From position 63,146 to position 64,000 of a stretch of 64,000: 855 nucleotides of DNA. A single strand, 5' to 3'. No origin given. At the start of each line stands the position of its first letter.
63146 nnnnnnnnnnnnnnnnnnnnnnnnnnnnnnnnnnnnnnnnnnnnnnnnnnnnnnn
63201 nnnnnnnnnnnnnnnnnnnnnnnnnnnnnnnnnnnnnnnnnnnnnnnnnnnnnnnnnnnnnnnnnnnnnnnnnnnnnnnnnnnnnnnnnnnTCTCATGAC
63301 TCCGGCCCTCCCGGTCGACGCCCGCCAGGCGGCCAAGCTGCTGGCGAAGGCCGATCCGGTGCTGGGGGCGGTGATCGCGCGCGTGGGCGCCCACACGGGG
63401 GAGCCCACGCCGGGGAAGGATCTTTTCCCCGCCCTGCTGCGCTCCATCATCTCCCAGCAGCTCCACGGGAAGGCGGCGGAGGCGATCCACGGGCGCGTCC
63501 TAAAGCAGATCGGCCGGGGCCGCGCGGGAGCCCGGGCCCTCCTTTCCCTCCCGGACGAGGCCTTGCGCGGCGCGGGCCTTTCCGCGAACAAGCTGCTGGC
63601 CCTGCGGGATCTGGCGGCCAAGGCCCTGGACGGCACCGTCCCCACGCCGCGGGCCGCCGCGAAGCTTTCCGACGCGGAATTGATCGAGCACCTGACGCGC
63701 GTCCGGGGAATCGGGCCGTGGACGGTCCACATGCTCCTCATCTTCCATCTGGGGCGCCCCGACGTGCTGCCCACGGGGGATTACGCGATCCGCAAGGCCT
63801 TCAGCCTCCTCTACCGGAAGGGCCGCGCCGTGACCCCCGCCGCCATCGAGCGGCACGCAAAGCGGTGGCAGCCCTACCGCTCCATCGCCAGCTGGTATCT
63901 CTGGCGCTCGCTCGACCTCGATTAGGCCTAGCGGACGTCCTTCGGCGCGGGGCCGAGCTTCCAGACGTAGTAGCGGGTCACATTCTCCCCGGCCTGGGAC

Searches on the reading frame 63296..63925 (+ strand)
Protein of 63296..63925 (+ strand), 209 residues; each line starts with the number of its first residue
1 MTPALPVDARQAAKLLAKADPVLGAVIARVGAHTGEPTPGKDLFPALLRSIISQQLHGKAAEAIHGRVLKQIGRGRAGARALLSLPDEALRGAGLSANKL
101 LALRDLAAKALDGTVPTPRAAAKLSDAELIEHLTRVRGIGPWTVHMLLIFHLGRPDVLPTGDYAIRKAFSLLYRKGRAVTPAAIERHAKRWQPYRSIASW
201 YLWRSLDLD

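Call 31: search_protein_families(library=pfam, proteins=[window:63296-63925:+], max_evalue=0.00001)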
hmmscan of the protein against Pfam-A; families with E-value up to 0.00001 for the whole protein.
window:63296-63925:+ (209 aa): 1 family
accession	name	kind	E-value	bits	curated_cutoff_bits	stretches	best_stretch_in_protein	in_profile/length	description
PF00730.31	HhH-GPD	-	2.3e-10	41.2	26.2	1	49-193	2-108/108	HhH-GPD superfamily base excision DNA repair protein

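Call 69: find_encoding_contigs(protein=window:63296-63922:+, flank=10000, max_places=3)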
Protein window:63296-63922:+ (209 aa): 1 contig read that carries it; 1 place shown.
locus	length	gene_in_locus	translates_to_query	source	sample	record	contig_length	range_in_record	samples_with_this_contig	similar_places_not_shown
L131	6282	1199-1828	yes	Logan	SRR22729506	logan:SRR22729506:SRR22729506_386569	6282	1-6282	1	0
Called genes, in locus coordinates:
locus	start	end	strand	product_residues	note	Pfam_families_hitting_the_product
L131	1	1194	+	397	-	?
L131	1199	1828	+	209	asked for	PF00730:HhH-GPD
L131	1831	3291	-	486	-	PF13231:PMT_2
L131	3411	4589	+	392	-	PF13439:Glyco_transf_4, PF13579:Glyco_trans_4_4 (weak), PF20706:GT4-conflict, PF00534:Glycos_transf_1, PF13692:Glyco_trans_1_4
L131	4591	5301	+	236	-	-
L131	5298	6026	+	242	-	PF10096:DUF2334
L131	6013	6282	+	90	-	?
